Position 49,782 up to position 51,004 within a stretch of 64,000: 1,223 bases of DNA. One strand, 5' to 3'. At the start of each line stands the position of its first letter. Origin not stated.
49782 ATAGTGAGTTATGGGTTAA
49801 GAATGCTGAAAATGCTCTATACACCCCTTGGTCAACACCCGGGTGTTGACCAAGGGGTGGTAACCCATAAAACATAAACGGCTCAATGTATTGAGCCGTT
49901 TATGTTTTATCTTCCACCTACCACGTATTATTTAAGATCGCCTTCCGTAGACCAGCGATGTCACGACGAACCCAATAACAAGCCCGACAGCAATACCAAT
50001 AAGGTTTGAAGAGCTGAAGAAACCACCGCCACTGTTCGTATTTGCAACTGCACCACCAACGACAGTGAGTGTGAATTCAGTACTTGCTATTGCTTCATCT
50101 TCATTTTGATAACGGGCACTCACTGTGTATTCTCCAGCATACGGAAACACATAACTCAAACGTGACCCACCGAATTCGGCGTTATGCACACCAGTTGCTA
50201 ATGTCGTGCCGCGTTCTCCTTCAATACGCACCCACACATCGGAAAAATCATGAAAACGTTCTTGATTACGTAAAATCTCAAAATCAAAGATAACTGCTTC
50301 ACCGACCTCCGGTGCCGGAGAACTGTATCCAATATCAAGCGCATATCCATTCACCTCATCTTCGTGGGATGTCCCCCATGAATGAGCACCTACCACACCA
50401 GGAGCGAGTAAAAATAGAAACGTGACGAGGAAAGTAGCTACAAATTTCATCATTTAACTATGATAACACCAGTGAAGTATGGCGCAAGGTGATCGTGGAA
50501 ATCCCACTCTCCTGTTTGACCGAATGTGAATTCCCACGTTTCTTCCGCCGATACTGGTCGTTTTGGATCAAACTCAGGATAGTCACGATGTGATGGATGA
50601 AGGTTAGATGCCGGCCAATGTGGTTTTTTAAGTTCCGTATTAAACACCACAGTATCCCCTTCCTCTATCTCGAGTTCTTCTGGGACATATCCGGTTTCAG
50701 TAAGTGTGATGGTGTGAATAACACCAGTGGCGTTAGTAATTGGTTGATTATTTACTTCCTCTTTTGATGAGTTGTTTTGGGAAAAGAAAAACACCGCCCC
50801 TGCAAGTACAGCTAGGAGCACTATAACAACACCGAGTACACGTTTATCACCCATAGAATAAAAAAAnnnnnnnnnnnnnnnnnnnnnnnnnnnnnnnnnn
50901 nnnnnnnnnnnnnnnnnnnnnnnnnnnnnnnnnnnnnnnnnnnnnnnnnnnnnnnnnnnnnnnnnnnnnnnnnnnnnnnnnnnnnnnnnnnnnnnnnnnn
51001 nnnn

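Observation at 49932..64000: Tandem array of at least 11 paralogous genes for membrane-anchored Cys/His-rich helical-repeat proteins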

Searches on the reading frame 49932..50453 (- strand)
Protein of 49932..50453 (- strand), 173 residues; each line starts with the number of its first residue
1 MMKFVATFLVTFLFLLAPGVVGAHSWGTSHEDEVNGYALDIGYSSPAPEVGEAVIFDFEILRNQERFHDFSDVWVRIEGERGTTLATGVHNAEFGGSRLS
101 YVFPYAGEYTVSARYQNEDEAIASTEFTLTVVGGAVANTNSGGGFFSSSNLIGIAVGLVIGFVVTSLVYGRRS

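Call 3: search_protein_families(library=pfam, proteins=[window:49932-50453:-], max_evalue=1)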
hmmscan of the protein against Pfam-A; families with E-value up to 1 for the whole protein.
window:49932-50453:- (173 aa): 1 family
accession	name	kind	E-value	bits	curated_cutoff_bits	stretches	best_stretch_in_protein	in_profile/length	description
PF00630.25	Filamin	-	0.079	14.2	26.9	1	49-118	18-85/93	Filamin/ABP280 repeat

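Call 9: search_protein_families(library=ncbifam, proteins=[window:49932-50453:-], max_evalue=1)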
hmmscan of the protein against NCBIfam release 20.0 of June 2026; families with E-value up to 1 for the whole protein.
window:49932-50453:- (173 aa): 0 families

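Call 41: find_homologous_proteins(query=A4, max_evalue=0.001)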
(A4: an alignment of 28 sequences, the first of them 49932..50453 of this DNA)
Query A4 (28 sequences) (173 aa, profile of the alignment): 35 proteins with E <= 0.001 among 6414 candidates.
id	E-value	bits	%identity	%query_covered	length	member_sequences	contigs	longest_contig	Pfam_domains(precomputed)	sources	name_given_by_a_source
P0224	2.6e-53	198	62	99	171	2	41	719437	-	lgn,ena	-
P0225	3.0e-53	198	40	76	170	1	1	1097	-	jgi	jgi:hypothetical protein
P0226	5.1e-53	197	50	93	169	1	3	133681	-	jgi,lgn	-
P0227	8.0e-53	196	100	100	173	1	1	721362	-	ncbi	ncbi:MAG: hypothetical protein ACJKTH_03815 [Patescibacteria group bacterium UBA2163]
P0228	1.4e-52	196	46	93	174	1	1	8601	-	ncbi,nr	ncbi:hypothetical protein K2X83_01950 [Patescibacteria group bacterium]|nr:hypothetical protein [Pat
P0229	2.1e-52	195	48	91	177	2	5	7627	-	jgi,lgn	jgi:hypothetical protein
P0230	6.2e-52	193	49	84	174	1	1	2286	-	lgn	-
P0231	8.3e-52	193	49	94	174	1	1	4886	-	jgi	jgi:hypothetical protein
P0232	4.4e-51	191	53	68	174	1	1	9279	-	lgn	-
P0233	1.5e-50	189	51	82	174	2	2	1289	-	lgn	-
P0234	2.3e-50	188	48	82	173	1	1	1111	-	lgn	-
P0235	2.8e-50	188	45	100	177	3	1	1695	-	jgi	jgi:hypothetical protein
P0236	2.9e-50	188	66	99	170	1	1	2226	-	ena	-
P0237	6.2e-49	184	40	82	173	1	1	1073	-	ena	-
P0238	8.8e-49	183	62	87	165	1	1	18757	-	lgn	-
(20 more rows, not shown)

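Call 48: predict_structure(alignment_id=A5)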
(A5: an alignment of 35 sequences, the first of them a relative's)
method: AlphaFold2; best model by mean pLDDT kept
length: 173 residues; sequences in the alignment: 35
mean_pLDDT: 88.0   pTM: 0.68
mean pLDDT of the five models: 88.0, 87.5, 86.9, 86.5, 85.4
residues with pLDDT >= 90: 119; 70-90: 30; 50-70: 19; < 50: 5
segments of 3 or more residues with pLDDT < 50: 140-143
pLDDT, mean of each block of 10 residues (from residue 1): 87 82 68 97 95 96 95 98 98 90 97 97 98 72 56 87 90 66
secondary structure, 60 per line:
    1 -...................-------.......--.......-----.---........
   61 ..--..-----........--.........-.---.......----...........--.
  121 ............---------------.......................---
elements in order: H2-20 E28-34 E37-43 E53-62 E72-79 E82-90 E96-102 E107-117 E120-132 H148-170

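Call 70: search_solved_structures(query=A5, max_evalue=10)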
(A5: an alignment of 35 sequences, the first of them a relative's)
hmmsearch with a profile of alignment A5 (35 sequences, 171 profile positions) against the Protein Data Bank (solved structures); distinct sequences matched with E-value up to 10: 16.
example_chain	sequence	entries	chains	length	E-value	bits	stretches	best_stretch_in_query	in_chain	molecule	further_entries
6v3p_C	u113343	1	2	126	0.056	16.1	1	33-139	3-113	IgA FC receptor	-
2j3s_A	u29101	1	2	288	0.06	16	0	96-119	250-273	FILAMIN-A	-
7dtd_B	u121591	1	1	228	0.27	13.8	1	102-168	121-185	Sodium channel subunit beta-4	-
8ose_A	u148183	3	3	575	0.63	12.6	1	73-129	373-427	Chitodextrinase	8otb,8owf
8oye_A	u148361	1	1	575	0.82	12.3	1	73-129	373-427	Chitodextrinase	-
4p3w_A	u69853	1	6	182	1.2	11.7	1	96-119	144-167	Filamin-A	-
2q0t_A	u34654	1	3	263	1.3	11.6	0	84-108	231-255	Putative gamma-carboxymuconolactone decarboxylase subunit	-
7sc4_A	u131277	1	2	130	1.4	11.5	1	96-137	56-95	Filamin-A/Integrin alpha-IIb light chain, form 2 chimera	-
9lxg_A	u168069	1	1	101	1.5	11.5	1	96-122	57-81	Filamin-A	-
2k9u_A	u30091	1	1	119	1.5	11.4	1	96-122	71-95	Gamma filamin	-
2mtp_A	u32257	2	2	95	1.7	11.2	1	96-119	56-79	Filamin-A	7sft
2w0p_A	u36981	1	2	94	1.8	11.2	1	96-119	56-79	FILAMIN-A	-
2brq_A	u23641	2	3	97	1.9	11.1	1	96-119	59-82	FILAMIN A | FILAMIN-A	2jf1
9lwx_D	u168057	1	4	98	1.9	11.1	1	96-119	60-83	Filamin-A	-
3isy_A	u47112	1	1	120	1.9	11.1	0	104-125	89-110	Intracellular proteinase inhibitor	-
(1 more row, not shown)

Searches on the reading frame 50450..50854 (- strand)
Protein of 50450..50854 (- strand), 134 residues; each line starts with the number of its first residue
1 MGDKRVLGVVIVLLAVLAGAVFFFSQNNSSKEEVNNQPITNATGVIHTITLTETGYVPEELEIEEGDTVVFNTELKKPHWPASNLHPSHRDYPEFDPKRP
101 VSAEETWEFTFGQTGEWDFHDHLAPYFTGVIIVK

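Call 3: search_protein_families(library=pfam, proteins=[window:50450-50854:-], max_evalue=1)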
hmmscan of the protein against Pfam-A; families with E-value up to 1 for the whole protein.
window:50450-50854:- (134 aa): 6 families
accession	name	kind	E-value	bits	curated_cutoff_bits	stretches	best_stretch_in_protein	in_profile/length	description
PF13473.12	Cupredoxin_1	-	7.3e-06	26.4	27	1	17-133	4-104/104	Cupredoxin-like domain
PF14221.11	DUF4330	-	0.012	16.2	27.6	1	7-73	19-82/167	Domain of unknown function (DUF4330)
PF19084.5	DUF5775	-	0.049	14.4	28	1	10-51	11-51/81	Family of unknown function (DUF5775)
PF07790.16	Pilin_N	-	0.075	14.3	25.2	1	7-43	13-49/78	Archaeal Type IV pilin, N-terminal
PF20664.2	DUF6814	-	0.12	13.1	25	1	4-39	5-41/71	Family of unknown function (DUF6814)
PF13567.11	DUF4131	-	0.2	11.8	31.6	0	60-81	116-136/165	Domain of unknown function (DUF4131)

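Call 9: search_protein_families(library=ncbifam, proteins=[window:50450-50854:-], max_evalue=1)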
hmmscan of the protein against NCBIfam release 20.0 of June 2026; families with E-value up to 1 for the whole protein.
window:50450-50854:- (134 aa): 5 families
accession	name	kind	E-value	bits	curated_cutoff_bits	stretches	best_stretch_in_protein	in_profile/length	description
TIGR02656.1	cyanin_plasto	equivalog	0.00029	21.2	87.85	1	55-122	13-87/99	plastocyanin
TIGR02657.1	amicyanin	equivalog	0.026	14.9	110.2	1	56-133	8-82/83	amicyanin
NF010289.0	PRK13729.1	equivalog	0.056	12.4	504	1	6-48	15-60/474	F-type conjugal transfer pilus assembly protein TraB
NF041428.1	TrsH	subfamily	0.13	12.3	150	1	4-63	2-61/149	TrsH/TraH family protein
NF051440.1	CuResCopIPSEAE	equivalog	0.14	11.9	280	1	25-72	22-68/180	copper-resistant cuproprotein CopI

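Call 38: search_solved_structures(query=window:50450-50854:-, max_evalue=10, show_alignments=3)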
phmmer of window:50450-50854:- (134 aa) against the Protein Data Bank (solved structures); distinct sequences matched with E-value up to 10: 16.
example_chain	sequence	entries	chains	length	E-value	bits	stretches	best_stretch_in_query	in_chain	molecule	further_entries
1sfd_A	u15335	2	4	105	0.0016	21.9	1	48-133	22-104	Amicyanin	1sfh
1sf3_A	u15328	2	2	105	0.0022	21.4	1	48-133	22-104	Amicyanin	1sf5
4p5r_A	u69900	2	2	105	0.0023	21.4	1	48-133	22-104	Amicyanin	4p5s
1mda_A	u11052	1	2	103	0.0041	20.6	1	48-133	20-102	AMICYANIN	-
1aac_A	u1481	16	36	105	0.0042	20.5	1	48-133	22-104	AMICYANIN | PROTEIN (AMICYANIN)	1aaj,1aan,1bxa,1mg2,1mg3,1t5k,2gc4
3ie9_A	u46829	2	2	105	0.0042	20.5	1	48-133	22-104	Amicyanin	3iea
2qdv_A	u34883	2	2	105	0.0044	20.4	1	48-133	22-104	Amicyanin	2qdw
2idq_A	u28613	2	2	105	0.008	19.6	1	48-133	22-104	Amicyanin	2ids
3rym_A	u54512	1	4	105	0.011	19.2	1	48-133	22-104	Amicyanin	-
2idt_A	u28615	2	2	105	0.011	19.2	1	48-133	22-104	Amicyanin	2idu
2gb2_A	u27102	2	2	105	0.026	17.9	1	49-133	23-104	Amicyanin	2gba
3ply_A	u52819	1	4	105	0.06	16.8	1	48-133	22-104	Amicyanin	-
9cck_A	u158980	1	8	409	0.19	15.2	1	56-133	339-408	Copper-containing nitrite reductase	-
9i1w_Ll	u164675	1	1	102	0.75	13.2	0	57-92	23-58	Ribosomal protein eL39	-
8cmx_A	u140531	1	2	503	1.3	12.5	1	28-64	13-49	Sphinganine-1-phosphate aldolase BST1, putative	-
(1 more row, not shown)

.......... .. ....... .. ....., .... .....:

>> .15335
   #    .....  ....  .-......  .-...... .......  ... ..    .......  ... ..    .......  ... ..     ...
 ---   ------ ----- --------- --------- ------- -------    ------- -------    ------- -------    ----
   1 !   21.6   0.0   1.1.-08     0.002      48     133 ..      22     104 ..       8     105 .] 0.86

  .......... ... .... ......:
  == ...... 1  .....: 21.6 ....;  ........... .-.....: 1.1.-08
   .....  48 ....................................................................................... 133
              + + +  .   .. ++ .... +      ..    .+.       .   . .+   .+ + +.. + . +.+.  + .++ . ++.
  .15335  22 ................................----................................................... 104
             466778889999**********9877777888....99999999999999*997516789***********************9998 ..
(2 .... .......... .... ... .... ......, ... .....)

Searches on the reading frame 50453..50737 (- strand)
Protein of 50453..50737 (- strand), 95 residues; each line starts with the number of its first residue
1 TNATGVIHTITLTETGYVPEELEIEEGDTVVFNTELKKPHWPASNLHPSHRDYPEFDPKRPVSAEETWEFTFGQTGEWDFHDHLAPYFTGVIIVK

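Call 73: search_solved_structures(query=A6, max_evalue=1, show_alignments=2)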
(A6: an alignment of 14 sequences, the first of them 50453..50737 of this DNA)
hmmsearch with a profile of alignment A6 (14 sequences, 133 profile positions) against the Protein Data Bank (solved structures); distinct sequences matched with E-value up to 1: 141 (the best 60 are shown).
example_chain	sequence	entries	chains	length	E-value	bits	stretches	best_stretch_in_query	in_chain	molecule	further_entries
1sfd_A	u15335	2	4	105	1.1e-10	44.9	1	33-132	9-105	Amicyanin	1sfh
1sf3_A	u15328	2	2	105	5.1e-10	42.8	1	33-132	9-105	Amicyanin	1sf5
3rym_A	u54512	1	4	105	9e-10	42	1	33-132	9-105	Amicyanin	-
2qdv_A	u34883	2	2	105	1.1e-09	41.6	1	33-132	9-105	Amicyanin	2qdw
1aac_A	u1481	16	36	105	1.3e-09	41.5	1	33-132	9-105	AMICYANIN | PROTEIN (AMICYANIN)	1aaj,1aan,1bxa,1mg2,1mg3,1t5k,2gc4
1mda_A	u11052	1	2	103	1.3e-09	41.4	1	33-132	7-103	AMICYANIN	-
2idt_A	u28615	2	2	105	1.4e-09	41.4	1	33-132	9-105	Amicyanin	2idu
2gb2_A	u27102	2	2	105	1.6e-09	41.2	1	33-132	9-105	Amicyanin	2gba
2idq_A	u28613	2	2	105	1.7e-09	41.1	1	33-132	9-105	Amicyanin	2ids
3ie9_A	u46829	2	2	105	2.2e-09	40.7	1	33-132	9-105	Amicyanin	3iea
4p5r_A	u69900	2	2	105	3.7e-09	40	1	33-132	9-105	Amicyanin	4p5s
9cck_A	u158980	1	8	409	1e-08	38.6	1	51-131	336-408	Copper-containing nitrite reductase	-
3ply_A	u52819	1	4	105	1.2e-08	38.4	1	33-132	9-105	Amicyanin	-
3c75_A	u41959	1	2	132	1.7e-07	34.6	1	13-132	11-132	Amicyanin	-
1id2_A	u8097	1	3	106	9.3e-07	32.2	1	31-132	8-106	AMICYANIN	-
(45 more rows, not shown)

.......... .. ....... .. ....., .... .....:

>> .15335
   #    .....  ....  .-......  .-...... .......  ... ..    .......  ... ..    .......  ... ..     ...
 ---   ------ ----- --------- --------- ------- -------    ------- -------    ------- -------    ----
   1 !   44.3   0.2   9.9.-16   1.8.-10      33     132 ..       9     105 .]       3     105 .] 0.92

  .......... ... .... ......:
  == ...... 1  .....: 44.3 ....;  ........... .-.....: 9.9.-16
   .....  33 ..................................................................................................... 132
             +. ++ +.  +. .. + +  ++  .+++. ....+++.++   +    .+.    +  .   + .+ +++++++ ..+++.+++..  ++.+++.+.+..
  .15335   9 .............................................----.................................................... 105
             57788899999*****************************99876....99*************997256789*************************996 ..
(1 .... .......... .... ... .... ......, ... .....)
